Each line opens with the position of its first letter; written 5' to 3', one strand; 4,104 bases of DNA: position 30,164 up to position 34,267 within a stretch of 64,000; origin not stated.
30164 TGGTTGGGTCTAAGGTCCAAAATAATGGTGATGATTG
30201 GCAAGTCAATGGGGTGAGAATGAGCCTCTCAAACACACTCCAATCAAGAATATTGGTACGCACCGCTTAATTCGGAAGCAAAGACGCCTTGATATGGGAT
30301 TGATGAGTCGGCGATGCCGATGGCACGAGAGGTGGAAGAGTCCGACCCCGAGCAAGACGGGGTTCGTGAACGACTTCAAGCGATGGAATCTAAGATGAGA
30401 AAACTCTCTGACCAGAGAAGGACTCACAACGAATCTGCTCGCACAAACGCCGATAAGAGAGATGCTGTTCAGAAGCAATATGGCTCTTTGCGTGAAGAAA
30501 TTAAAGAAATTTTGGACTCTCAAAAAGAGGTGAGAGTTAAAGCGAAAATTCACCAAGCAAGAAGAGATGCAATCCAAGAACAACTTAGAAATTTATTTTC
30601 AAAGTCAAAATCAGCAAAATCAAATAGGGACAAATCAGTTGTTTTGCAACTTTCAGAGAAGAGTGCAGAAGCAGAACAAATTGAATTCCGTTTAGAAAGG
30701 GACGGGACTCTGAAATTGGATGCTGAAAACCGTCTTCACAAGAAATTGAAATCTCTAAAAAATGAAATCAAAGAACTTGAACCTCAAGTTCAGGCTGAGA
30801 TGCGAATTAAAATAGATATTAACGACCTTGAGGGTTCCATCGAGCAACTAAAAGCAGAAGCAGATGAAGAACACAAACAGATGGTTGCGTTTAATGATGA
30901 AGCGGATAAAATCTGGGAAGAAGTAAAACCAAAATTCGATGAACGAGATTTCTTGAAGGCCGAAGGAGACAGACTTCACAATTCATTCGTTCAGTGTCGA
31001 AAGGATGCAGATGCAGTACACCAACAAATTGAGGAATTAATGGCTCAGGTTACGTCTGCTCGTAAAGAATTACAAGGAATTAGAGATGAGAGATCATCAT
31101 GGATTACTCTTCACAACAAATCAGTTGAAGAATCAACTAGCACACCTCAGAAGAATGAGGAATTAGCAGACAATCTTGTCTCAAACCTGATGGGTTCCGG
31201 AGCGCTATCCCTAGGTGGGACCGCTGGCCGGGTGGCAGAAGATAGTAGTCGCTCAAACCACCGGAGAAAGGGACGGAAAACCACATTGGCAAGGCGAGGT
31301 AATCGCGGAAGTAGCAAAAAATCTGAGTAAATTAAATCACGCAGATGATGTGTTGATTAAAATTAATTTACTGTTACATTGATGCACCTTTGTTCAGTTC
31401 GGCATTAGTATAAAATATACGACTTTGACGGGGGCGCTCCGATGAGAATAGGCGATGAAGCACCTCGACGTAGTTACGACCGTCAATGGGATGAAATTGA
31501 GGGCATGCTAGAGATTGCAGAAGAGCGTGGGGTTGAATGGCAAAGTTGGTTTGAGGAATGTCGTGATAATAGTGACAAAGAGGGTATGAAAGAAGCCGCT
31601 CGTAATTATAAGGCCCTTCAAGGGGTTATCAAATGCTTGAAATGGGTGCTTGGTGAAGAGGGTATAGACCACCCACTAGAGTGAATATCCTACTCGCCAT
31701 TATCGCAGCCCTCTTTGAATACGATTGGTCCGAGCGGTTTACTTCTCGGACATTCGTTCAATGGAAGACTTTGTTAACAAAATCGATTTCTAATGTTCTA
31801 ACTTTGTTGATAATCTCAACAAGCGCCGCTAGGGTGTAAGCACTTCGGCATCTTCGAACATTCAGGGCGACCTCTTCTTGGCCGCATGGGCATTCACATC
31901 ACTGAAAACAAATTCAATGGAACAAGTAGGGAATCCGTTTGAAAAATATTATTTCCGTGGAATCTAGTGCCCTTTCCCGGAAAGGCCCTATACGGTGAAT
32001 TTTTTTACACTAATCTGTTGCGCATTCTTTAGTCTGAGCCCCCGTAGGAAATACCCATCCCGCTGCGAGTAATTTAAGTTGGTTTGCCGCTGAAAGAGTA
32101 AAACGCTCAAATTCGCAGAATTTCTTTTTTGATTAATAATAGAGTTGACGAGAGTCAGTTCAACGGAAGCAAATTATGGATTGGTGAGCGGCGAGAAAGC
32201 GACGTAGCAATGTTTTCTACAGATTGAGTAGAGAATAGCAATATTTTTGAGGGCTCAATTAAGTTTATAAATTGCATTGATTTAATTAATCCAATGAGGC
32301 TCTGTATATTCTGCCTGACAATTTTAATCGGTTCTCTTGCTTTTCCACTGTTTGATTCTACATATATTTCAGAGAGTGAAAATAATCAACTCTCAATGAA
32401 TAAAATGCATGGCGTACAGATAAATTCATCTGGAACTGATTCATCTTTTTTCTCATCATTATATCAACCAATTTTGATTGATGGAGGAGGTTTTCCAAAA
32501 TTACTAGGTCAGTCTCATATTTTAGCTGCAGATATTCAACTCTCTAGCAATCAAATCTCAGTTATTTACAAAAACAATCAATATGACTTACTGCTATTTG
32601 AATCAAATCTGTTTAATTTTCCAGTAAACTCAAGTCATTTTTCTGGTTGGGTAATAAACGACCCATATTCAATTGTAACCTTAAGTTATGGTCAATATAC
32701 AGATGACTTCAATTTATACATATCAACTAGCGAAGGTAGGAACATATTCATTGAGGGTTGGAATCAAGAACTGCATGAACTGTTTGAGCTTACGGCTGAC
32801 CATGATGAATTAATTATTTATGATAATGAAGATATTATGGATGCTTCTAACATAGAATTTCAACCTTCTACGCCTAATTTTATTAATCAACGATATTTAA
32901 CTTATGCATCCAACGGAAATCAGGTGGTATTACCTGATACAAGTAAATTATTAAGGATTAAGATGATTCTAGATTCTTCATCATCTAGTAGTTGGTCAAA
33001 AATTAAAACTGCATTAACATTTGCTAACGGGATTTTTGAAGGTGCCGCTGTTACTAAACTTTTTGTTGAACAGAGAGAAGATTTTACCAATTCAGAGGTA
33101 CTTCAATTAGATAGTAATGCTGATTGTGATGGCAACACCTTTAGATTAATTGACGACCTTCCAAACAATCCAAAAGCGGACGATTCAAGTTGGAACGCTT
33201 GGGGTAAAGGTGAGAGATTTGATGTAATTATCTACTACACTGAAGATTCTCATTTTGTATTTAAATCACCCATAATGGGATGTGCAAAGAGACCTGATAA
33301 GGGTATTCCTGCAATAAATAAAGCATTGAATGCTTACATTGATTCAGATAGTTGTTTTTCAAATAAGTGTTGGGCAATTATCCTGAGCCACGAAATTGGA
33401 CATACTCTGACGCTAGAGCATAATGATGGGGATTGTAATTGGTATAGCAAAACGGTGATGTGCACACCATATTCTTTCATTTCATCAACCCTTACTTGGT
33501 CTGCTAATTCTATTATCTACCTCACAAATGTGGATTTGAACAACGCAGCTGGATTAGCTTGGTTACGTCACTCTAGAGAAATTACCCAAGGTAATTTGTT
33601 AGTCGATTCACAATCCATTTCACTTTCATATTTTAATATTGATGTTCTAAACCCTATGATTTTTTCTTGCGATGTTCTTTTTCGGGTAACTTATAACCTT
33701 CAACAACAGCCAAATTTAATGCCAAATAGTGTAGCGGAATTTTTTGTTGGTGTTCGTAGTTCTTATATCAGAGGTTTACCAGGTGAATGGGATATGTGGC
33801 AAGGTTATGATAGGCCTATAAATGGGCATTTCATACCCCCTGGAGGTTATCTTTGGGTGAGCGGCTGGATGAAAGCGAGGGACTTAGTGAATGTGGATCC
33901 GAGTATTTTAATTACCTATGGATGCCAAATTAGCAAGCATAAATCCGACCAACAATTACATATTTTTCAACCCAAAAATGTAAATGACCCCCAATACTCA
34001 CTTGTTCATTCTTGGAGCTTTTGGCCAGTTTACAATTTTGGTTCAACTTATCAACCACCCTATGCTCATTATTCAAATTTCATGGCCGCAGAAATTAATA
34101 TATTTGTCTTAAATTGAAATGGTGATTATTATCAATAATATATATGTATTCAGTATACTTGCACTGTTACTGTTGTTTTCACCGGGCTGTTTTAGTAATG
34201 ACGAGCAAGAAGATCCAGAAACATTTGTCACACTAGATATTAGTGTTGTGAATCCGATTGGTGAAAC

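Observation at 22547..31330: Cluster of four COG1340-like coiled-coil paralogues with heptad-phased His: candidate filament or metal-binding scaffold system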

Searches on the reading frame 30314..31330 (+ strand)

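Call 3: search_protein_families(library=pfam, proteins=[window:30314-31330:+], max_evalue=0.1)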
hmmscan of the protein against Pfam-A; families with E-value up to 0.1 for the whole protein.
window:30314-31330:+ (338 aa): 4 families
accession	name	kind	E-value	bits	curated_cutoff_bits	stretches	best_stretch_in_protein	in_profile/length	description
PF23435.1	DUF7121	-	5e-05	23.3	29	1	30-241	43-249/307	Family of unknown function (DUF7121)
PF24423.1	OVT1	-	0.0085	16.9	30.9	1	169-259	3-89/100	Major antigen, helical domain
PF06419.17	COG6_N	-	0.012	16.2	27.4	0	143-203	23-83/114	Conserved oligomeric complex COG6, N-terminal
PF11002.13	RDM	-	0.028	14.9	27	0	140-161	9-30/42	RFPL defining motif (RDM)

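Call 4: search_protein_families(library=ncbifam, proteins=[window:30314-31330:+], max_evalue=0.1)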
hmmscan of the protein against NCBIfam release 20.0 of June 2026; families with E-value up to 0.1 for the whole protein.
window:30314-31330:+ (338 aa): 7 families
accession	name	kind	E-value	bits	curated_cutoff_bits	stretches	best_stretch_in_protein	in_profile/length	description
TIGR02168.1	SMC_prok_B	equivalog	1.4e-06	26.4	567.35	1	6-276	694-963/1181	chromosome segregation protein SMC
NF045487.1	ASRP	equivalog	0.0001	21.1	300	1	139-288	128-282/593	archaea-specific SMC-related protein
TIGR04523.1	Mplasa_alph_rch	subfamily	0.00016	19.7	270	1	127-262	417-549/745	helix-rich protein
TIGR02169.1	SMC_prok_A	equivalog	0.00037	18.3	729.4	2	169-285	367-483/1165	chromosome segregation protein SMC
NF002572.0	PRK02224.1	equivalog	0.00093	17.6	1087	1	13-285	200-432/888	DNA double-strand break repair ATPase Rad50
NF041035.1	Rad50_Halo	equivalog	0.001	17.5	1000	0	5-122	265-381/883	DNA double-strand break repair ATPase Rad50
TIGR04211.1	SH3_and_anchor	equivalog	0.014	15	65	1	214-284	78-148/198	TIGR04211 family SH3 domain-containing protein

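Call 67: search_protein_families(library=padloc, proteins=[window:30314-31330:+], max_evalue=0.01)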
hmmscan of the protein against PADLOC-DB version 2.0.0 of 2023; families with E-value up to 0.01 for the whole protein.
window:30314-31330:+ (338 aa): 2 families
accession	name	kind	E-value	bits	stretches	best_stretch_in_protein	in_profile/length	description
PDLC00580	JetC3|JetC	-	2.1e-05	21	1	9-162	281-435/1068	DUF3584 domain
PDLC00551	JetC2|JetC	-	0.00021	17.2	1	16-283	731-989/1365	DUF3584 domain; MukB-like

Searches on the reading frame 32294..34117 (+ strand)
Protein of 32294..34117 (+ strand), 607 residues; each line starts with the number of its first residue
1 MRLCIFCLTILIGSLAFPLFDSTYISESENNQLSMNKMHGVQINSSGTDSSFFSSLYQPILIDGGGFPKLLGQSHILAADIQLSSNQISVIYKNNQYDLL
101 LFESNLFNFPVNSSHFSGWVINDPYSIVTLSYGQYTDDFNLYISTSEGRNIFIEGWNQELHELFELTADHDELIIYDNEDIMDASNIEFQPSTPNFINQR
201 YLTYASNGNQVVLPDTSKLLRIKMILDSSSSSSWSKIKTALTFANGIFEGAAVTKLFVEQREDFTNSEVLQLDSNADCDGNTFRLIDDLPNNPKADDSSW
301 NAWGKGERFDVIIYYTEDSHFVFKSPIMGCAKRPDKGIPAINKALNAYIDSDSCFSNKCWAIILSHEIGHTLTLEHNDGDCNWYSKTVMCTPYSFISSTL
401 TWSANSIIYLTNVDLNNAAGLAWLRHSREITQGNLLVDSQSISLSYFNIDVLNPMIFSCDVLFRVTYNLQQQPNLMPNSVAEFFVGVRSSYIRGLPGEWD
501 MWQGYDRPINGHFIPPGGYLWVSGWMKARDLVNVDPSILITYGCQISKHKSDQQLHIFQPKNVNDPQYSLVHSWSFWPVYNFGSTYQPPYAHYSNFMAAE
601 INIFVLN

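Call 44: search_protein_families(library=pfam, proteins=[window:32294-34117:+], max_evalue=0.01)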
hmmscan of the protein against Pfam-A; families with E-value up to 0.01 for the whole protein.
window:32294-34117:+ (607 aa): 1 family
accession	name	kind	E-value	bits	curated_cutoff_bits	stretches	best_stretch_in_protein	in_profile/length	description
PF05572.19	Peptidase_M43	-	0.0035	17.7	23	1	329-383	35-92/152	Pregnancy-associated plasma protein-A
